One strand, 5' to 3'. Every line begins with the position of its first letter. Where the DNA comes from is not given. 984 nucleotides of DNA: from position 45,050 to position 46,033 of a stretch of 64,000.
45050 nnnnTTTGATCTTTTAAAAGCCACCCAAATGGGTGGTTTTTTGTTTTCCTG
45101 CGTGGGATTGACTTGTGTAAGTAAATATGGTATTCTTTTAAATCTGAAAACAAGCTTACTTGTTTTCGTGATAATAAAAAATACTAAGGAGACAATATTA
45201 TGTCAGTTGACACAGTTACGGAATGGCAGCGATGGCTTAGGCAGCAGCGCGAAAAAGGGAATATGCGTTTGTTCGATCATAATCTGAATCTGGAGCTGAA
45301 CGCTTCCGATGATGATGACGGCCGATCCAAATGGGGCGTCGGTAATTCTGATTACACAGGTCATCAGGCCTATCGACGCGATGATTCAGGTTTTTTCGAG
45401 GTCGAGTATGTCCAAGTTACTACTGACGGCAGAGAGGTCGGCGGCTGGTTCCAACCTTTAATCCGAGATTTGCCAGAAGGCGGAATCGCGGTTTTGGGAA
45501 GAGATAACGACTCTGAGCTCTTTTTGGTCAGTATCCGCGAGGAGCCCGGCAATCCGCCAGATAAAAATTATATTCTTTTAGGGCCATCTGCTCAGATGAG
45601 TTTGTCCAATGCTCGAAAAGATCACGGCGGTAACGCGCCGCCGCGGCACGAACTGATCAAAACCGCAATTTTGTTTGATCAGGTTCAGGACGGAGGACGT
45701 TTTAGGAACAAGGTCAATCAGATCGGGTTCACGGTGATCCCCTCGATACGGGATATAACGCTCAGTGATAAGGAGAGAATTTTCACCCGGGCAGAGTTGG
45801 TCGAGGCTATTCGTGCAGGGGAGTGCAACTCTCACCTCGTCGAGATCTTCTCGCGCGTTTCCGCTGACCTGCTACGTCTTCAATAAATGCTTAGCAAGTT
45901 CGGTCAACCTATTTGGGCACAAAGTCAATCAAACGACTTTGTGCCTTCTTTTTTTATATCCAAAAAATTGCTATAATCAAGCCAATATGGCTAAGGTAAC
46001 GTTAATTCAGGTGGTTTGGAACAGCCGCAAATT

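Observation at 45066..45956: GC-rich self-contained single-gene cassette after rplU, possibly a half-size NDP-hexose 2,3-dehydratase-like protein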

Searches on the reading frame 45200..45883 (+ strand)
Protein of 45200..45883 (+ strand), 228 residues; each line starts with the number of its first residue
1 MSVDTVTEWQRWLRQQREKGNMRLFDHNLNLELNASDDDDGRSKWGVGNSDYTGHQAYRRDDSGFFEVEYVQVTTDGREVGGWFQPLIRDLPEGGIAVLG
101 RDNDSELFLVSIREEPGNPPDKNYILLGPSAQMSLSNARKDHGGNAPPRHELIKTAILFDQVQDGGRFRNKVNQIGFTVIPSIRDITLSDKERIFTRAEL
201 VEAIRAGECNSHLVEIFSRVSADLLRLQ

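Call 4: search_protein_families(library=pfam, proteins=[window:45200-45883:+], max_evalue=10)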
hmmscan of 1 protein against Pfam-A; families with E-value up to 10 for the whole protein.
window:45200-45883:+ (228 aa): 1 family
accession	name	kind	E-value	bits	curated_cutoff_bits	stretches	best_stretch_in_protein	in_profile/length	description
PF03559.20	Hexose_dehydrat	-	8.6e-19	68.2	25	1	58-208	37-190/203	NDP-hexose 2,3-dehydratase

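Call 5: search_protein_families(library=ncbifam, proteins=[window:45200-45883:+], max_evalue=10)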
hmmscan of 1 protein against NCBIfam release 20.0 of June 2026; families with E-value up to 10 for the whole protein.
window:45200-45883:+ (228 aa): 0 families

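Call 6: search_solved_structures(query=window:45200-45883:+, max_evalue=10, show_alignments=3)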
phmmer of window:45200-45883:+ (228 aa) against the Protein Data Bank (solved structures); distinct sequences matched with E-value up to 10: 2.
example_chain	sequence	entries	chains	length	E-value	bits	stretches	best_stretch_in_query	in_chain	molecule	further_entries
4j7g_A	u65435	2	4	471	2.6e-12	49.8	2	64-205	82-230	EvaA 2,3-dehydratase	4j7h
7f0h_A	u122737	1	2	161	0.67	12.4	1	80-160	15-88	Outer capsid protein VP8*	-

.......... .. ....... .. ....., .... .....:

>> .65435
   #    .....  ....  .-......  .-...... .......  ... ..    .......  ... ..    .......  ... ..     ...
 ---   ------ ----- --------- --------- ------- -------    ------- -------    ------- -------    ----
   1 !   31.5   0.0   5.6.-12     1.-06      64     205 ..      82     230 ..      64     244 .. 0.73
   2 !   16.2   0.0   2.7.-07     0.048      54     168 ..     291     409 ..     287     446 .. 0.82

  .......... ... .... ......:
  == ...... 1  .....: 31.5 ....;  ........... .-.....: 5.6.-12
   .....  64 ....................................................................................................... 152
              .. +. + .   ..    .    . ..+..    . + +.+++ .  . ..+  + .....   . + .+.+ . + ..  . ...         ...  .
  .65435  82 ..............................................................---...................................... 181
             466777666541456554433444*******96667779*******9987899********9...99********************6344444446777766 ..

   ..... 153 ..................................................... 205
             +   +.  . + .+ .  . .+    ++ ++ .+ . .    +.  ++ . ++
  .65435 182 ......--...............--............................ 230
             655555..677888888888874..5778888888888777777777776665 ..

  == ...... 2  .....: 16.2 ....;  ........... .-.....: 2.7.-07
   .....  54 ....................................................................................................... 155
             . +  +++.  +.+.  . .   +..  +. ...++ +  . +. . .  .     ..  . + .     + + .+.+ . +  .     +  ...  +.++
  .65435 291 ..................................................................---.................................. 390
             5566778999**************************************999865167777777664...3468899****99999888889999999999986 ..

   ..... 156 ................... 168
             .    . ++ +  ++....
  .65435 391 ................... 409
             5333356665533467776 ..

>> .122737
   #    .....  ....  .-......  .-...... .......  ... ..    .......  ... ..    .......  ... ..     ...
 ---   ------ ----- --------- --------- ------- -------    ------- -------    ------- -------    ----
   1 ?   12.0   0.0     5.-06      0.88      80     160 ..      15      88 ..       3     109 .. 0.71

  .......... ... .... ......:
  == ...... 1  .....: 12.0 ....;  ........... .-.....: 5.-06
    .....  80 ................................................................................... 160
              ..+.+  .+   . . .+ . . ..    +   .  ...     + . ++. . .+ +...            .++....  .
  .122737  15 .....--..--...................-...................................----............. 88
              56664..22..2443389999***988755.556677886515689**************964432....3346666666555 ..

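Call 12: find_homologous_proteins(query=window:45200-45883:+, max_evalue=0.001)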
Query window:45200-45883:+ (228 aa): 2 proteins with E <= 0.001 among 562 candidates.
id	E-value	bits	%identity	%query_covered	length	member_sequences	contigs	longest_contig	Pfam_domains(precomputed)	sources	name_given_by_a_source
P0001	1.0e-148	511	99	100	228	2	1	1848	PF03559.21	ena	-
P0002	1.7e-25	108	41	70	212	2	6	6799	PF03559.21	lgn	-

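Call 17: find_encoding_contigs(protein=P0002, flank=8000, max_places=6)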
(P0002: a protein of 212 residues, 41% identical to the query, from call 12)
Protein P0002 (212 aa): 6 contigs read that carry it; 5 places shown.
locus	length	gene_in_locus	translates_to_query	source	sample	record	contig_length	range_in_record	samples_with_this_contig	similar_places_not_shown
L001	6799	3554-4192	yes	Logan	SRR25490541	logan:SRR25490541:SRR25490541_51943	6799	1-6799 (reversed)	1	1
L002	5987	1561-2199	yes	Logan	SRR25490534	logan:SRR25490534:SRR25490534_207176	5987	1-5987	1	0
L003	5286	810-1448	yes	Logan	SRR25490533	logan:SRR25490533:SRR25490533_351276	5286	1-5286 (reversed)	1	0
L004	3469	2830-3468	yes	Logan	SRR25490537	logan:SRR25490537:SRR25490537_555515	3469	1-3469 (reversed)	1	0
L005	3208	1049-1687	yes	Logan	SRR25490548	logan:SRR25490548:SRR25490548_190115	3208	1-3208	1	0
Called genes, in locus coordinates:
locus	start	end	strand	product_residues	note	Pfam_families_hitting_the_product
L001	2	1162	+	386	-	?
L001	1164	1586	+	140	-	PF05523:FdtA, PF07883:Cupin_2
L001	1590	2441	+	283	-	PF01370:Epimerase, PF04321:RmlD_sub_bind, PF16363:GDP_Man_Dehyd (weak), PF07993:NAD_binding_4 (faint)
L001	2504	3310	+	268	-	PF13374:TPR_10 (faint), PF13424:TPR_12 (faint)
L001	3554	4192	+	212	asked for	PF03559:Hexose_dehydrat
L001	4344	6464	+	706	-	PF09314:DUF1972, PF13439:Glyco_transf_4, PF13579:Glyco_trans_4_4 (weak), PF00534:Glycos_transf_1, PF13692:Glyco_trans_1_4, PF01370:Epimerase, PF04321:RmlD_sub_bind, PF16363:GDP_Man_Dehyd, +1 more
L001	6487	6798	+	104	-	?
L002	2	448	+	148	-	?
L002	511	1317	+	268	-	PF13374:TPR_10 (faint), PF13424:TPR_12 (faint)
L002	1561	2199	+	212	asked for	PF03559:Hexose_dehydrat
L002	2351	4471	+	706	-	PF09314:DUF1972, PF13439:Glyco_transf_4, PF13579:Glyco_trans_4_4 (weak), PF00534:Glycos_transf_1, PF13692:Glyco_trans_1_4, PF01370:Epimerase, PF04321:RmlD_sub_bind, PF16363:GDP_Man_Dehyd, +1 more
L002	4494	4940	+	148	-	-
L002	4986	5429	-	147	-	PF00885:DMRL_synthase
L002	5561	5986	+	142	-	?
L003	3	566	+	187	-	?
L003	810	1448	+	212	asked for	PF03559:Hexose_dehydrat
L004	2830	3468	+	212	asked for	PF03559:Hexose_dehydrat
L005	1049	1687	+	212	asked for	PF03559:Hexose_dehydrat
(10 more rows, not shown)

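Call 19: find_encoding_contigs(protein=P0001, flank=8000, max_places=6)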
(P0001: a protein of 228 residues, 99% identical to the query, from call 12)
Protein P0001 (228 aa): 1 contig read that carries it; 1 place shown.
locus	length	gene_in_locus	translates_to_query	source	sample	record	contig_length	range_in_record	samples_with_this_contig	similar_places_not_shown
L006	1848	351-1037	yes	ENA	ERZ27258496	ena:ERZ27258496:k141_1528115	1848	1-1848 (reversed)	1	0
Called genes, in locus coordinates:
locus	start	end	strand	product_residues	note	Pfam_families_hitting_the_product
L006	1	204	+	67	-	?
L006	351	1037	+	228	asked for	PF03559:Hexose_dehydrat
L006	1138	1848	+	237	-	?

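Call 24: search_protein_representatives(alignment_id=A1)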
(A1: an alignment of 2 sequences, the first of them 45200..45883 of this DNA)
Query: 2 sequences, 235 profile positions. Proteins with E-value up to 0.001 (for the whole library): 731; up to 1e-10: 256; up to 1e-30: 19. The best 150 are listed.
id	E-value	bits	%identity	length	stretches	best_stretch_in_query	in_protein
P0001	2.4e-127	439.4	-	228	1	1-235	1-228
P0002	4.1e-113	392.8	-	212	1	6-224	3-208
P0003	8.5e-51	188.9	-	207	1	10-225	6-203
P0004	9.9e-45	169.0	-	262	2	43-224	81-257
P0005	6.7e-43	163.0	-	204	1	9-224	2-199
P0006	3.0e-40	154.3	-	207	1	9-226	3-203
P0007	5.8e-40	153.4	-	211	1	8-224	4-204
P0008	3.4e-38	147.6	-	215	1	3-222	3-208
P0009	1.2e-36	142.5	-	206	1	8-224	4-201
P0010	3.6e-36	141.0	-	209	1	8-223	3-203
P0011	4.5e-35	137.4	-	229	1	6-223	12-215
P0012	6.7e-35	136.8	-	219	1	6-224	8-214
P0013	4.6e-34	134.1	-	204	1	8-224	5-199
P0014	1.3e-32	129.3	-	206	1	7-224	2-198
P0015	2.2e-32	128.6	-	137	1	95-224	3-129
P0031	7.5e-27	110.5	-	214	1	8-225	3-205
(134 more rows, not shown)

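Call 26: predict_structure(alignment_id=A1)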
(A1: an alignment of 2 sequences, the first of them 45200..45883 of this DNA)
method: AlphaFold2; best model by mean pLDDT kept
length: 228 residues; sequences in the alignment: 2
mean_pLDDT: 34.6   pTM: 0.27
mean pLDDT of the five models: 34.6, 33.3, 33.0, 32.8, 32.7
residues with pLDDT >= 90: 0; 70-90: 0; 50-70: 5; < 50: 223
segments of 3 or more residues with pLDDT < 50: 1-13, 19-140, 142-205, 207-228
pLDDT, mean of each block of 10 residues (from residue 1): 37 48 39 34 34 44 38 42 31 28 29 27 31 41 41 29 22 23 25 36 45 40 29
secondary structure, 60 per line:
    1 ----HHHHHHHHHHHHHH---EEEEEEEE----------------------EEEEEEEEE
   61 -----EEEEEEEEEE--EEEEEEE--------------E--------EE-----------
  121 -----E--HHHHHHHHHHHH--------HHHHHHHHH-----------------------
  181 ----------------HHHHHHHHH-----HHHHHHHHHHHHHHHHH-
elements in order: H5-18 E22-29 E52-60 E66-75 E78-84 H129-140 H149-157 H197-205 H211-227

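Call 31: find_homologous_proteins(query=A2, max_evalue=1e-10)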
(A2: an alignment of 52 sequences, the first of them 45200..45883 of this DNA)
Query A2 (52 sequences) (228 aa, profile of the alignment): 7 proteins with E <= 1e-10 among 8000 candidates.
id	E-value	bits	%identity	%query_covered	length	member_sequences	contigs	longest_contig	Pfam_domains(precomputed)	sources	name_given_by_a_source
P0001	5.8e-60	220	99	100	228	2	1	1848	PF03559.21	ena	-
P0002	6.0e-59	217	41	70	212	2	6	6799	PF03559.21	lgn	-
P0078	1.2e-46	177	26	70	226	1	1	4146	PF03559.21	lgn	-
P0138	5.7e-44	168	30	72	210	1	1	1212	PF03559.21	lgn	-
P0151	1.7e-35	140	30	76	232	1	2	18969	PF03559.21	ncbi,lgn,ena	-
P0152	4.3e-30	123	30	72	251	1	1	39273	PF03559.21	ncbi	-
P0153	4.2e-21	93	32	55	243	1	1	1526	PF03559.21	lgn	-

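Call 36: find_related_loci(query=window:45200-45883:+, collection=genome_contigs, flank=10000)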
Query window:45200-45883:+ (228 aa) in genome_contigs; peptide patterns used: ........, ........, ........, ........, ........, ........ (x = any residue, [..] = any of these).
30 stretches matched a pattern, but none encodes a relative of the query by tblastn (E <= 1e-3).

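Call 39: find_related_loci(query=A4, collection=genome_contigs, flank=10000)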
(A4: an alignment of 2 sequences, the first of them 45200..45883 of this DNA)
Query A4 (228 aa) in genome_contigs; peptide patterns used: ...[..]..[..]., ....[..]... (x = any residue, [..] = any of these).
135 stretches matched a pattern, but none encodes a relative of the query by tblastn (E <= 1e-3).

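Call 40: find_encoding_contigs(protein=P0152, flank=10000, max_places=3)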
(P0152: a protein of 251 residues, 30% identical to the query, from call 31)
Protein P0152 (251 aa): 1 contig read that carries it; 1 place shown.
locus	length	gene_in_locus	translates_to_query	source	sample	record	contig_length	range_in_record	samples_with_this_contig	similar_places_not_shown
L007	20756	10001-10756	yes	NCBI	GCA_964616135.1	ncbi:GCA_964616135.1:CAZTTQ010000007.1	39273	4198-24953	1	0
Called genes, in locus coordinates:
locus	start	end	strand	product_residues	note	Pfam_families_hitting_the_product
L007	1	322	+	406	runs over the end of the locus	PF13439:Glyco_transf_4, PF13579:Glyco_trans_4_4, PF20706:GT4-conflict (weak), PF00534:Glycos_transf_1, PF13692:Glyco_trans_1_4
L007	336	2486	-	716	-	-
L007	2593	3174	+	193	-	PF01066:CDP-OH_P_transf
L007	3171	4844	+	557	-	-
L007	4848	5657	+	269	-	-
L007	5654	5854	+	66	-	-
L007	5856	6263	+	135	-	PF11969:DcpS_C, PF01230:HIT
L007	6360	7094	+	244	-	-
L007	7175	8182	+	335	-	PF01073:3Beta_HSD, PF01370:Epimerase, PF02719:Polysacc_synt_2, PF04321:RmlD_sub_bind, PF07993:NAD_binding_4, PF13460:NAD_binding_10, PF16363:GDP_Man_Dehyd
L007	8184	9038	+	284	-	PF04321:RmlD_sub_bind, PF01370:Epimerase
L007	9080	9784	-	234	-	-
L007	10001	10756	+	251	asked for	PF03559:Hexose_dehydrat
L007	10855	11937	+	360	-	PF00483:NTP_transferase, PF12804:NTP_transf_3, PF00132:Hexapep (weak), PF25084:LbH_EIF2B, PF25087:GMPPB_C (weak)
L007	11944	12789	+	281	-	PF00535:Glycos_transf_2, PF10111:Glyco_tranf_2_2 (faint), PF13641:Glyco_tranf_2_3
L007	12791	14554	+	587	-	PF13641:Glyco_tranf_2_3 (weak), PF13632:Glyco_trans_2_3 (faint), PF00535:Glycos_transf_2, PF13641:Glyco_tranf_2_3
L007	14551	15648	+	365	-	PF00535:Glycos_transf_2 (faint), PF13641:Glyco_tranf_2_3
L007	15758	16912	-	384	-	PF08308:PEGA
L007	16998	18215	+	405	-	PF22694:CtpB_N-like, PF00595:PDZ, PF13180:PDZ_2 (weak), PF17820:PDZ_6, PF03572:Peptidase_S41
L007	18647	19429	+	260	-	PF07264:EI24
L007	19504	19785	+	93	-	PF00216:Bac_DNA_binding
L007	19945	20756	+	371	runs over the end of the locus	PF13167:GTP-bdg_N, PF16360:GTP-bdg_M, PF01926:MMR_HSR1, PF02421:FeoB_N (weak)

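Call 41: find_encoding_contigs(protein=P0151, flank=10000, max_places=3)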
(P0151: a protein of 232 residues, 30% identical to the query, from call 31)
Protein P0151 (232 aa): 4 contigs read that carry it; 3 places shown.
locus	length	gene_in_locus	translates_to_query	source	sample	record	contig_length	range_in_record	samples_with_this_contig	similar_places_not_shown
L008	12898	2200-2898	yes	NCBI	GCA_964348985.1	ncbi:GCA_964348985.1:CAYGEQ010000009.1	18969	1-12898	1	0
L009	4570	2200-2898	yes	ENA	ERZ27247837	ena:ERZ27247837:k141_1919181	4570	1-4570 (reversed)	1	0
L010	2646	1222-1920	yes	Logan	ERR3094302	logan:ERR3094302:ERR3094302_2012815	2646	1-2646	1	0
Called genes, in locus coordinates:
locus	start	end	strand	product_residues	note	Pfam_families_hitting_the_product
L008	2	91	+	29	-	?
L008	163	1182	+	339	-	PF01073:3Beta_HSD, PF01370:Epimerase, PF02719:Polysacc_synt_2, PF04321:RmlD_sub_bind, PF07993:NAD_binding_4, PF13460:NAD_binding_10 (weak), PF16363:GDP_Man_Dehyd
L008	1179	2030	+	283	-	PF04321:RmlD_sub_bind, PF01370:Epimerase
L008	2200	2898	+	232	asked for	PF03559:Hexose_dehydrat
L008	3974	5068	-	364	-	PF00535:Glycos_transf_2, PF13641:Glyco_tranf_2_3, PF13632:Glyco_trans_2_3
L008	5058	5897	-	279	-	PF00535:Glycos_transf_2, PF13641:Glyco_tranf_2_3 (weak), PF13632:Glyco_trans_2_3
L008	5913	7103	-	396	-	PF08308:PEGA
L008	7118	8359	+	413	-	PF00595:PDZ, PF17820:PDZ_6, PF03572:Peptidase_S41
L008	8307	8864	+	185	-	PF00293:NUDIX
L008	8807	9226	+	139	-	PF01281:Ribosomal_L9_N, PF03948:Ribosomal_L9_C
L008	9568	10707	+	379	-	PF06418:CTP_synth_N, PF00117:GATase, PF07722:Peptidase_C26 (weak)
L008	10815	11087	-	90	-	PF01016:Ribosomal_L27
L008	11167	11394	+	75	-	PF01106:NifU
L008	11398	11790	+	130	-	-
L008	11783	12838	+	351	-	PF00953:Glycos_transf_4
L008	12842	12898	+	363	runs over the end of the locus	PF01098:FTSW_RODA_SPOVE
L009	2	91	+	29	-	?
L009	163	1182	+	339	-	PF01073:3Beta_HSD, PF01370:Epimerase, PF02719:Polysacc_synt_2, PF04321:RmlD_sub_bind, PF07993:NAD_binding_4, PF13460:NAD_binding_10 (weak), PF16363:GDP_Man_Dehyd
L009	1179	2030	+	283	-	PF04321:RmlD_sub_bind, PF01370:Epimerase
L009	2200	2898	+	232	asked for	PF03559:Hexose_dehydrat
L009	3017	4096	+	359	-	PF00483:NTP_transferase, PF12804:NTP_transf_3, PF25084:LbH_EIF2B, PF00132:Hexapep (weak), PF25087:GMPPB_C (weak)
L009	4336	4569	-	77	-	?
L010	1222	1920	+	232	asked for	PF03559:Hexose_dehydrat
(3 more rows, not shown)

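Call 43: predict_structure(alignment_id=A2)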
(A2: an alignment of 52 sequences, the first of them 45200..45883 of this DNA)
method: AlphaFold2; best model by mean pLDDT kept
length: 228 residues; sequences in the alignment: 52
mean_pLDDT: 93.0   pTM: 0.88
mean pLDDT of the five models: 93.0, 91.9, 91.7, 91.6, 91.4
residues with pLDDT >= 90: 184; 70-90: 34; 50-70: 10; < 50: 0
segments of 3 or more residues with pLDDT < 50: none
pLDDT, mean of each block of 10 residues (from residue 1): 89 98 89 59 85 93 93 96 97 93 96 98 98 92 89 97 97 98 97 98 98 97 89
secondary structure, 60 per line:
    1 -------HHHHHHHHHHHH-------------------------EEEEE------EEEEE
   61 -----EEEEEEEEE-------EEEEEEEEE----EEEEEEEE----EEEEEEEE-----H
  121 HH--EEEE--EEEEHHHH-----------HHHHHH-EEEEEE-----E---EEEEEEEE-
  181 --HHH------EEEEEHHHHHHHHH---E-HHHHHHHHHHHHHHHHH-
elements in order: H8-19 E45-49 E56-60 E66-74 E82-90 E95-102 E107-114 E125-128 E131-134 H135-138 H150-155 E157-162 E172-179 E192-196 H197-205 H211-227
